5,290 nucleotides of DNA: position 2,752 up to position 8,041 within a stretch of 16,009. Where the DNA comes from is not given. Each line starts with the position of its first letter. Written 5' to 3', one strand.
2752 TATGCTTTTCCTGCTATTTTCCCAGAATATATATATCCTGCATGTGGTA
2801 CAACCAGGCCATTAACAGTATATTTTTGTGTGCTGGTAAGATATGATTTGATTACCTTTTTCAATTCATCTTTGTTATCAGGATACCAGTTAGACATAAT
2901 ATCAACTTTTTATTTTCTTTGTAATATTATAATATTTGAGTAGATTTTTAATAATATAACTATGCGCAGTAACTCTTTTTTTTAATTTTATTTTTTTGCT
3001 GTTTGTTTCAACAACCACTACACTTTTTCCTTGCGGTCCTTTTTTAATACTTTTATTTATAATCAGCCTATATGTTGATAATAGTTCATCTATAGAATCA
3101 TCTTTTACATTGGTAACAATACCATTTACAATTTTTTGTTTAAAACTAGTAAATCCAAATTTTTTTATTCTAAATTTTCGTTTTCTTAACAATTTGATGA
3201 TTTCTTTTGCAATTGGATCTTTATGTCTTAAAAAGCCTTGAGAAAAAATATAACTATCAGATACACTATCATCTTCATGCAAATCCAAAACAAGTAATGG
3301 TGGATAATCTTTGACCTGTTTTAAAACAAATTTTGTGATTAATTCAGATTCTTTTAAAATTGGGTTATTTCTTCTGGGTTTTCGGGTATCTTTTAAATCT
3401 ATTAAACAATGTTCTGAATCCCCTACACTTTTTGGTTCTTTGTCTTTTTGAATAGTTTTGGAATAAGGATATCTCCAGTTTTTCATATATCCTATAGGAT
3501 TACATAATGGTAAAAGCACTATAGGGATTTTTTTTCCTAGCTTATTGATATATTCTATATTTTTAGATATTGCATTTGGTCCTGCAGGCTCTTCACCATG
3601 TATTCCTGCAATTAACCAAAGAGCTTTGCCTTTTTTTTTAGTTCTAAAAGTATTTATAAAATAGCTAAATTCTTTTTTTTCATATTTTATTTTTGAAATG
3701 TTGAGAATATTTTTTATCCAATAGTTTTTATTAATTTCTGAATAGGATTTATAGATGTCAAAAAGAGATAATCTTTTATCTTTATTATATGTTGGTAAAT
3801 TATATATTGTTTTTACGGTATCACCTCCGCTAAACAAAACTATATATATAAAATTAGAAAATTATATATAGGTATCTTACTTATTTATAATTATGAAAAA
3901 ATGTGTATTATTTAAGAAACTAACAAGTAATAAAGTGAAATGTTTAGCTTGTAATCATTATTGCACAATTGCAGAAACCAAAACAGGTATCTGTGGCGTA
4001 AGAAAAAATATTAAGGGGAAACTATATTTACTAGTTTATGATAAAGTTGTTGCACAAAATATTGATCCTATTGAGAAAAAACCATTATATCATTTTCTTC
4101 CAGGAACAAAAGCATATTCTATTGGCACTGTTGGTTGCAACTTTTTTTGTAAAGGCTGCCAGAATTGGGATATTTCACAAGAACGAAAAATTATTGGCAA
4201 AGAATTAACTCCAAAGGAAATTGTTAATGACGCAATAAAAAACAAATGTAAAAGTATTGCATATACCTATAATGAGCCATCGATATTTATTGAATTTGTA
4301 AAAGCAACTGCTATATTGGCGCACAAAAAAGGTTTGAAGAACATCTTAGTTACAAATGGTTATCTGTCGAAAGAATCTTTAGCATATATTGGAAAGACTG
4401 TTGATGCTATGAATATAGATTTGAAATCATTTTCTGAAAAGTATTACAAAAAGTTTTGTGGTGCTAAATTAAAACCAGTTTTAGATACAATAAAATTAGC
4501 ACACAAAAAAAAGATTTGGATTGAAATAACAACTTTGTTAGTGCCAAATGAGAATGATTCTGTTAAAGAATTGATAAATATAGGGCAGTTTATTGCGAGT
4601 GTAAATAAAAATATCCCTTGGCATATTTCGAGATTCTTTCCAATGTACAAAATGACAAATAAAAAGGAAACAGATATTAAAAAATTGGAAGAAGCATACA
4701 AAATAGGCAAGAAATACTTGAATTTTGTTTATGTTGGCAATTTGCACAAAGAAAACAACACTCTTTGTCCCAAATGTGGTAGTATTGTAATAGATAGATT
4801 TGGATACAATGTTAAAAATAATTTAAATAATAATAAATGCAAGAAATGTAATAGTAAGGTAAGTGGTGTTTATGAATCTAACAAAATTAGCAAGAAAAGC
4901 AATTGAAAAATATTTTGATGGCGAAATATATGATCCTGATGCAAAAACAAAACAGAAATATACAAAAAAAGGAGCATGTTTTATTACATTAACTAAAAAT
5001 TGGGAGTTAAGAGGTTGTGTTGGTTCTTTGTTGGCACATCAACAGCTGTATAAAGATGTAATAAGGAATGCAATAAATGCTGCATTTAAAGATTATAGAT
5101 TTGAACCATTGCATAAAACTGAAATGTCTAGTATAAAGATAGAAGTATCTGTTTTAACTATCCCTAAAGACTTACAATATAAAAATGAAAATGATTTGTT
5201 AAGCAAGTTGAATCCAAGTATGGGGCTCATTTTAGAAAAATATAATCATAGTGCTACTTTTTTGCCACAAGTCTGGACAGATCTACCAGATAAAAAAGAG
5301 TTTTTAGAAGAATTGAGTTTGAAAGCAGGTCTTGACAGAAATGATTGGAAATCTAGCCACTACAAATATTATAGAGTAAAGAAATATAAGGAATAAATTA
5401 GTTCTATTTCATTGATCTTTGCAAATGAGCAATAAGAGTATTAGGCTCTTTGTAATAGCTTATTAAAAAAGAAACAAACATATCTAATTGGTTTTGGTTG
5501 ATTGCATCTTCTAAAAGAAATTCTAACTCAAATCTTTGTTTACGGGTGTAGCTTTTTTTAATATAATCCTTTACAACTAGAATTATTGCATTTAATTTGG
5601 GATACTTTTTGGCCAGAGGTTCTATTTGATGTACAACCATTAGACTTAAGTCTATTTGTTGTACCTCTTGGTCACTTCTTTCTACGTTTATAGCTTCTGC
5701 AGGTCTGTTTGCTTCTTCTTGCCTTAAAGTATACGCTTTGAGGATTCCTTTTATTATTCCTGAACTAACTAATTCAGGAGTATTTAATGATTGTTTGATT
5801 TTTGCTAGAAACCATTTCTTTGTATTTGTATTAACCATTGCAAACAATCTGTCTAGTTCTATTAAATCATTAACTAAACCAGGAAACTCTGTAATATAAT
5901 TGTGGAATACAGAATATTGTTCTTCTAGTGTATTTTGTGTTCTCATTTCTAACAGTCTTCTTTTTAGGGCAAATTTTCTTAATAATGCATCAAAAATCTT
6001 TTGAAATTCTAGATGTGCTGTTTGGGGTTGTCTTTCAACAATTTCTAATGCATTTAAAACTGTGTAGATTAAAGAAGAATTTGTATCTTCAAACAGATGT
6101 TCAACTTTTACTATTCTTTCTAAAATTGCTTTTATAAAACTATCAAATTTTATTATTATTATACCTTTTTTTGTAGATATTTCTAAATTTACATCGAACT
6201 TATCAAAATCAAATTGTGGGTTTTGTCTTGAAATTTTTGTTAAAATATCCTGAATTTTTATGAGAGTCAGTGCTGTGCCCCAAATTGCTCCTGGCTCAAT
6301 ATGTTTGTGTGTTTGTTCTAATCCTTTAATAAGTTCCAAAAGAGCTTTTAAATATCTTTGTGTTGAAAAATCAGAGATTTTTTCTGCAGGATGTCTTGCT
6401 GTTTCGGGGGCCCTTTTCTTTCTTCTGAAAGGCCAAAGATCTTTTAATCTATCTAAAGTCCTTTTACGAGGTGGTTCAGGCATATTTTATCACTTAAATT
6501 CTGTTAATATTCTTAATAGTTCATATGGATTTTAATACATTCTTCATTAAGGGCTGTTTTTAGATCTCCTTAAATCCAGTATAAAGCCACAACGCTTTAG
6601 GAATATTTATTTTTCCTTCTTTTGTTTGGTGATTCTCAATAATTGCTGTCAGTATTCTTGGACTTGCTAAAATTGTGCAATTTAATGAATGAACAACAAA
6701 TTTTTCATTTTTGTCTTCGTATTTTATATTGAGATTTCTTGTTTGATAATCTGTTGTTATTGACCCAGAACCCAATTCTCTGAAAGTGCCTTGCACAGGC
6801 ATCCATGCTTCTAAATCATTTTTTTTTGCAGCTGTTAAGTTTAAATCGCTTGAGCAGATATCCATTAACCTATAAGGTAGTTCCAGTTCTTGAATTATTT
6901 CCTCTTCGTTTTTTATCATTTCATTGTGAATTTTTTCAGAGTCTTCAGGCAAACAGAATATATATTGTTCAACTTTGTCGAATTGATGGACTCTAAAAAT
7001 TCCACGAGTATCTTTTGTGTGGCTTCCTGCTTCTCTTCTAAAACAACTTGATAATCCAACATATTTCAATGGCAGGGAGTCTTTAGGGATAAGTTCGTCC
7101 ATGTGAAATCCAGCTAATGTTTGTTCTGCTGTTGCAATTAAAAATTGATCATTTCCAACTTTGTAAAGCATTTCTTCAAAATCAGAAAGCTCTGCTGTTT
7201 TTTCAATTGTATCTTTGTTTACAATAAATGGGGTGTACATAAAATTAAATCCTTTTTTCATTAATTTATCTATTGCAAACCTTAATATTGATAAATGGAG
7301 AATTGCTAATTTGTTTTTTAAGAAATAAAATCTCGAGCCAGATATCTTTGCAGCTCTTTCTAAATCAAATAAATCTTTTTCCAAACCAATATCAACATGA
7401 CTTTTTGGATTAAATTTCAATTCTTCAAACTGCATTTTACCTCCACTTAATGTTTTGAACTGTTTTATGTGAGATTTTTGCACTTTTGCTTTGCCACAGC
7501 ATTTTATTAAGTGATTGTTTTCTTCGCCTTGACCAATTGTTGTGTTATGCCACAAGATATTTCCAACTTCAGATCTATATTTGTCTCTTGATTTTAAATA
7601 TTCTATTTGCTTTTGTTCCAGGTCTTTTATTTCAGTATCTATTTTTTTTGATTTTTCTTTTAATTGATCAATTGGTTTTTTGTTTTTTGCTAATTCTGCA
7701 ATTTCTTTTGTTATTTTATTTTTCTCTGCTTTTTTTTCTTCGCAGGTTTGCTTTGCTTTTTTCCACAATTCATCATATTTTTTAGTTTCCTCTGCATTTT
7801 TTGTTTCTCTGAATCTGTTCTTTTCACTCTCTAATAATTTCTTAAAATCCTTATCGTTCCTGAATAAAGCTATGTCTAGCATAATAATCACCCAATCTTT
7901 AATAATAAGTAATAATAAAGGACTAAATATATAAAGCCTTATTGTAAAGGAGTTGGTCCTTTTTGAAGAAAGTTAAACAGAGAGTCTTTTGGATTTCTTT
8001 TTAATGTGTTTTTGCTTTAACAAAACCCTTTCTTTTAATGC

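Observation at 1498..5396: AmmeMemoRadiSam locus expanded with an M14-like zinc hydrolase and a second radical SAM gene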

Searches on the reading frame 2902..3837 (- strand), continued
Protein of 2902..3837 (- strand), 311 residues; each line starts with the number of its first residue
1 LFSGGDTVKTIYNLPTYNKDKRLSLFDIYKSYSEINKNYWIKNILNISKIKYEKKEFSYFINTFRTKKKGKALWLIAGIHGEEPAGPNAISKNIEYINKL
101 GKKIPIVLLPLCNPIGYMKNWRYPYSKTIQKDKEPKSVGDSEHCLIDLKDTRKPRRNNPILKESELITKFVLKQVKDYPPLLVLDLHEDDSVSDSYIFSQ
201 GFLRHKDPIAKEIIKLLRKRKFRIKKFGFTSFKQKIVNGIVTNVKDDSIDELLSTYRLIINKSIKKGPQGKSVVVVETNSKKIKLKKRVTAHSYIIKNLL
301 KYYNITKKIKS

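Call 41: predict_structure(alignment_id=A1)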
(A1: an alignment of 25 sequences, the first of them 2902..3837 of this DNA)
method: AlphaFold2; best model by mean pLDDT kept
length: 311 residues; sequences in the alignment: 25
mean_pLDDT: 92.6   pTM: 0.92
mean pLDDT of the five models: 92.6, 91.3, 89.9, 89.5, 88.3
residues with pLDDT >= 90: 256; 70-90: 41; 50-70: 8; < 50: 6
segments of 3 or more residues with pLDDT < 50: 1-6
pLDDT, mean of each block of 10 residues (from residue 1): 53 93 97 97 91 89 98 98 97 99 98 96 77 83 97 95 96 98 95 86 92 96 92 92 94 96 95 95 95 99 94 58
secondary structure, 60 per line:
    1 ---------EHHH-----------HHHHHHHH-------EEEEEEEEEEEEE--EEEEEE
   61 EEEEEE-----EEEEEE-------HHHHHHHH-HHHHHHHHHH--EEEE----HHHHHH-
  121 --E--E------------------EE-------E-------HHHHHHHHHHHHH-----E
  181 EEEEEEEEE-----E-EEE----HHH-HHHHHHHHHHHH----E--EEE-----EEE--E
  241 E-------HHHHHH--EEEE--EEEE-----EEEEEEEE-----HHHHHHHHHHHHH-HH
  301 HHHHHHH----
elements in order: H25-32 E40-52 E55-66 E72-77 H85-92 H94-103 E106-109 H114-119 H162-174 E180-189 E197-199 H208-219 E227-229 E235-237 H249-254 E257-260 E263-266 E272-279 H285-297 H299-307

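Call 44: fold_search(model_id=the predicted structure, library=pdb)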
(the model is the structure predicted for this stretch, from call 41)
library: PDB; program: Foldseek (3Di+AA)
matches with E <= 10: 949; with E <= 0.001: 132
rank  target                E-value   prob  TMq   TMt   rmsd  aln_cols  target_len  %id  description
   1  2qvp_C                4.7e-14  1.00  0.63  0.72   4.3       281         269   18  CRYSTAL STRUCTURE OF A PUTATIVE METALLOPEPTIDASE (SAMA_0725) FROM SHEWANELLA AMAZONENSIS SB2B AT 2.00 A RESOLUTION (released 2007-08-28)
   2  2qvp_B                5.3e-14  1.00  0.63  0.72   4.3       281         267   18  CRYSTAL STRUCTURE OF A PUTATIVE METALLOPEPTIDASE (SAMA_0725) FROM SHEWANELLA AMAZONENSIS SB2B AT 2.00 A RESOLUTION (released 2007-08-28)
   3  3ieh                  1.1e-13  1.00  0.65  0.74   4.0       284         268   18  Crystal structure of Putative metallopeptidase (YP_001051774.1) from SHEWANELLA BALTICA OS155 at 2.45 A resolution (released 2009-08-04)
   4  2qvp_A                1.3e-13  1.00  0.63  0.73   4.3       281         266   18  CRYSTAL STRUCTURE OF A PUTATIVE METALLOPEPTIDASE (SAMA_0725) FROM SHEWANELLA AMAZONENSIS SB2B AT 2.00 A RESOLUTION (released 2007-08-28)
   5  3b2y_B                5.3e-13  1.00  0.63  0.74   3.3       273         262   19  CRYSTAL STRUCTURE OF a putative metallopeptidase (SDEN_2526) FROM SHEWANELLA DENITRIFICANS OS217 AT 1.74 A RESOLUTION (released 2007-11-27)
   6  3b2y_A                1.6e-12  1.00  0.61  0.72   4.0       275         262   19  CRYSTAL STRUCTURE OF a putative metallopeptidase (SDEN_2526) FROM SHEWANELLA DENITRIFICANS OS217 AT 1.74 A RESOLUTION (released 2007-11-27)
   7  4oko_C                4.6e-11  1.00  0.57  0.62   5.2       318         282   17  Crystal structure of Francisella tularensis REP34 (Rapid Encystment Phenotype Protein 34 KDa) (released 2014-09-24)
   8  4oko_A                5.2e-11  1.00  0.58  0.61   5.5       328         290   18  Crystal structure of Francisella tularensis REP34 (Rapid Encystment Phenotype Protein 34 KDa) (released 2014-09-24)
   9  4oko_D                1.1e-10  1.00  0.56  0.60   5.7       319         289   18  Crystal structure of Francisella tularensis REP34 (Rapid Encystment Phenotype Protein 34 KDa) (released 2014-09-24)
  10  4oko_B                5.6e-10  1.00  0.56  0.60   5.7       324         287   18  Crystal structure of Francisella tularensis REP34 (Rapid Encystment Phenotype Protein 34 KDa) (released 2014-09-24)
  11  2bo9_A                2.3e-09  1.00  0.52  0.53   8.0       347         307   14  Human carboxypeptidase A4 in complex with human latexin. (released 2005-04-15)
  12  1zli_A                2.4e-09  1.00  0.57  0.58   7.0       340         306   12  Crystal structure of the tick carboxypeptidase inhibitor in complex with human carboxypeptidase B (released 2005-07-05)
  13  2pcu_A                2.7e-09  1.00  0.52  0.52   8.5       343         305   14  Human carboxypeptidase A4 in complex with a cleaved hexapeptide. (released 2007-04-17)
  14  1nsa                  3.1e-09  1.00  0.51  0.42   8.9       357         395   11  THREE-DIMENSIONAL STRUCTURE OF PORCINE PROCARBOXYPEPTIDASE B: A STRUCTURAL BASIS OF ITS INACTIVITY (released 1997-12-24)
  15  1uwy_A                4.2e-09  1.00  0.57  0.46   6.0       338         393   12  Crystal structure of human carboxypeptidase M (released 2004-04-08)
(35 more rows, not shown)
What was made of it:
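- On M14 clan / AstE-AspA zinc hydrolases: The top 50 PDB matches are all M14-type enzymes, with E down to 5e-14 (calls 41, 44).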

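Call 72: search_protein_families(library=ncbifam, proteins=[L031:6083-7123:-], max_evalue=0.00001)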
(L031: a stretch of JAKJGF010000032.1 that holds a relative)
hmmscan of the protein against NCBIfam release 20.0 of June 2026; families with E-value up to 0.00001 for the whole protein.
L031:6083-7123:- (346 aa): 18 families
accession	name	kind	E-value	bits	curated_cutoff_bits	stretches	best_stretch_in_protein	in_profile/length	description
TIGR04337.1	AmmeMemoSam_rS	hypoth_equivalog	1e-107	360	220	1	5-338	2-330/349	AmmeMemoRadiSam system radical SAM enzyme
TIGR02493.1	PFLA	equivalog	1.4e-20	73.6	231.75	1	81-247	24-186/235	pyruvate formate-lyase-activating protein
TIGR04041.1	activase_YjjW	hypoth_equivalog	2.2e-15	56.8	250.2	1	110-260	90-239/276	YjjW family glycine radical enzyme activase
TIGR02494.1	PFLE_PFLC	subfamily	4.2e-13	49.2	174.35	1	86-260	85-255/293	glycyl-radical enzyme activating protein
NF048010.1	SfplDhtActHpsHDes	equivalog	1.7e-11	43.5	430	1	86-247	93-252/298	(2S)-3-sulfopropanediol dehydratase activating enzyme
NF048008.1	SfplDhtActHpfHKleb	equivalog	9.9e-11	41.5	500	1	117-249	111-247/308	(2S)-3-sulfopropanediol dehydratase activating enzyme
TIGR02668.1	moaA_archaeal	equivalog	1.2e-10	40.9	325.25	1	81-250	19-179/303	GTP 3',8-cyclase MoaA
TIGR04003.1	rSAM_BssD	equivalog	3.6e-10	39.5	496.45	1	123-248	121-248/314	[benzylsuccinate synthase]-activating enzyme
TIGR04038.1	tatD_link_rSAM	subfamily_domain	5.8e-10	39.3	129.7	1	80-251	16-185/192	TatD family nuclease-associated radical SAM protein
NF033717.2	HPDL_rSAM_activ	equivalog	6e-10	38.9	420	1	85-247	84-251/311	4-hydroxyphenylacetate decarboxylase activase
NF043069.1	T4HPD_activ_SAM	equivalog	6.1e-10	38.9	425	1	85-259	84-253/299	trans-4-hydroxy-L-proline dehydratase activase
NF008356.0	PRK11145.1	equivalog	2.4e-09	36.9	375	1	81-250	29-194/246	pyruvate formate lyase 1-activating protein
TIGR04395.1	cutC_activ_rSAM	equivalog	6e-09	35.6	360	1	85-246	90-247/309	choline TMA-lyase-activating enzyme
NF033719.1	ind_deCO2_activ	equivalog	2.3e-08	33.7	425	1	86-247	87-248/302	indoleacetate decarboxylase activase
NF001199.0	PRK00164.2-1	equivalog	4.2e-08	32.7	231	1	80-247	20-178/308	GTP 3',8-cyclase MoaA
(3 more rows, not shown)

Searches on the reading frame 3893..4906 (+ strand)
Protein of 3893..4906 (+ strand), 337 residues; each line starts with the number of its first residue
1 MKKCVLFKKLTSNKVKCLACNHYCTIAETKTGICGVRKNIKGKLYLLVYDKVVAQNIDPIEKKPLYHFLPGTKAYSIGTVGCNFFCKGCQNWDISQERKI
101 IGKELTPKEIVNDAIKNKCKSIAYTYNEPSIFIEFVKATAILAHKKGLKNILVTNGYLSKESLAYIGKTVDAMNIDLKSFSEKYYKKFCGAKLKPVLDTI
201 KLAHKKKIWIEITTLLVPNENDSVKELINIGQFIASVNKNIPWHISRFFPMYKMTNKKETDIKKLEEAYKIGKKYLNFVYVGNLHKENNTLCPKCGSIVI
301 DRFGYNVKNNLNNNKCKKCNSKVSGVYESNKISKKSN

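Call 4: search_protein_families(library=ncbifam, proteins=[window:3893-4906:+], max_evalue=0.01)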
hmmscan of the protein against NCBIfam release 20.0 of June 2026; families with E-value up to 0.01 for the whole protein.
window:3893-4906:+ (337 aa): 16 families
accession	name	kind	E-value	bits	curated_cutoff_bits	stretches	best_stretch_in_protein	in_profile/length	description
TIGR04337.1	AmmeMemoSam_rS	hypoth_equivalog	7.3e-99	330.9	220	1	7-331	4-337/349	AmmeMemoRadiSam system radical SAM enzyme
TIGR02493.1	PFLA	equivalog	7.3e-17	61.5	231.75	1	80-259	23-205/235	pyruvate formate-lyase-activating protein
TIGR04041.1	activase_YjjW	hypoth_equivalog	9.5e-15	54.7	250.2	1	104-268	92-258/276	YjjW family glycine radical enzyme activase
NF043069.1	T4HPD_activ_SAM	equivalog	6.8e-14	51.9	425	1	82-265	82-267/299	trans-4-hydroxy-L-proline dehydratase activase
TIGR02494.1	PFLE_PFLC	subfamily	4.5e-12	45.8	174.35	1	85-260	84-263/293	glycyl-radical enzyme activating protein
TIGR02495.1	NrdG2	equivalog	1e-10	41.3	131.15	1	70-236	14-182/193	anaerobic ribonucleoside-triphosphate reductase activating protein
NF008356.0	PRK11145.1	equivalog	1.4e-09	37.6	375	1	80-239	28-193/246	pyruvate formate lyase 1-activating protein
NF048010.1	SfplDhtActHpsHDes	equivalog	1.4e-09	37.2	430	1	128-252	141-267/298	(2S)-3-sulfopropanediol dehydratase activating enzyme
TIGR04003.1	rSAM_BssD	equivalog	4.3e-09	36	496.45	1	86-239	89-249/314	[benzylsuccinate synthase]-activating enzyme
TIGR04317.1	W_rSAM_matur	equivalog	1.2e-07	31.2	380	1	79-210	11-143/349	tungsten cofactor oxidoreductase radical SAM maturase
TIGR04395.1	cutC_activ_rSAM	equivalog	5.5e-07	29.1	360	1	116-272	127-280/309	choline TMA-lyase-activating enzyme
TIGR04038.1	tatD_link_rSAM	subfamily_domain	5.1e-05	23.1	129.7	1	81-217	21-167/192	TatD family nuclease-associated radical SAM protein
NF038283.1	viperin_w_prok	equivalog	7.9e-05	22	180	1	81-188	11-125/281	viperin family antiviral radical SAM protein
NF033719.1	ind_deCO2_activ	equivalog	0.0003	20.2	425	1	122-270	133-274/302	indoleacetate decarboxylase activase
TIGR03963.1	rSAM_QueE_Clost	equivalog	0.00036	20.3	260.1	1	74-189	21-134/219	putative 7-carboxy-7-deazaguanine synthase QueE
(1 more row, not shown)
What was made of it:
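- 3893..4906 (+): AmmeMemoRadiSam radical SAM enzyme (PFL-activase-like), with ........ and an N-terminal Cys-rich stretch. TIGR04337 330.9 bits against cut-off 220 (call 4).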

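Call 5: search_protein_families(library=pfam, proteins=[window:3893-4906:+], max_evalue=0.01)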
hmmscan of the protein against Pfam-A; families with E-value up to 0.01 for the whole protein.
window:3893-4906:+ (337 aa): 2 families
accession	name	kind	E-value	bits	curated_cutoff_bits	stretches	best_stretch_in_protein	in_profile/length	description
PF04055.27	Radical_SAM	-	4.2e-24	86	29.5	1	78-228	3-163/166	Radical SAM superfamily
PF13353.11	Fer4_12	-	0.0021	18.8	22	1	79-164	12-99/137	4Fe-4S single cluster domain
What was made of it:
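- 3893..4906 (+): PF04055 4e-24 (call 5).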

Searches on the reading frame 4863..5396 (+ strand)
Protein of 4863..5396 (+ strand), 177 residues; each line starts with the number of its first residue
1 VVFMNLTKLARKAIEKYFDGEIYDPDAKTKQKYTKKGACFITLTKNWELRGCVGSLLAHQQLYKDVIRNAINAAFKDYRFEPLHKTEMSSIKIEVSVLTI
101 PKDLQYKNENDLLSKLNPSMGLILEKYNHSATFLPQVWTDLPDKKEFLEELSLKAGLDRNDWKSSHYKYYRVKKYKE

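Call 4: search_protein_families(library=ncbifam, proteins=[window:4863-5396:+], max_evalue=0.01)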
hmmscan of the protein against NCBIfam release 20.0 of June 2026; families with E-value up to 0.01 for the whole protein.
window:4863-5396:+ (177 aa): 3 families
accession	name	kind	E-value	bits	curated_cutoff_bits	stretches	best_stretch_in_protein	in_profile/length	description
TIGR04335.1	AmmeMemoSam_A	hypoth_equivalog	1.4e-56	190.7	99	1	6-171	3-171/175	AmmeMemoRadiSam system protein A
NF002000.0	PRK00801.1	equivalog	1.1e-33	116.1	273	1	6-167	12-174/201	hypothetical protein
TIGR00296.1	TIGR00296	hypoth_equivalog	1.1e-31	110.1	91.05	1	6-172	12-183/200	TIGR00296 family protein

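Call 5: search_protein_families(library=pfam, proteins=[window:4863-5396:+], max_evalue=0.01)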
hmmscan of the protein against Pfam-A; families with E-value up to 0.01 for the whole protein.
window:4863-5396:+ (177 aa): 1 family
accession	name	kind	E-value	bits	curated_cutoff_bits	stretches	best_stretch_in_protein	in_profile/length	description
PF01871.22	AMMECR1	-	1.8e-44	151.6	25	1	8-172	2-163/168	AMMECR1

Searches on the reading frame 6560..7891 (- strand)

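Call 56: search_protein_families(library=pfam, proteins=[window:6560-7891:-], max_evalue=0.001)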
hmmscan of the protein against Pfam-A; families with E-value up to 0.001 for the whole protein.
window:6560-7891:- (443 aa): 2 families
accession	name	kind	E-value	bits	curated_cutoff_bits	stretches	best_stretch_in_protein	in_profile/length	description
PF00587.30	tRNA-synt_2b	-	1.3e-34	120.3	29.3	1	248-421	10-179/179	tRNA synthetase class II core domain (G, H, P, S and T)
PF02403.27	Seryl_tRNA_N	-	2.5e-14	53.9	28.2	1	4-112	1-107/108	Seryl-tRNA synthetase N-terminal domain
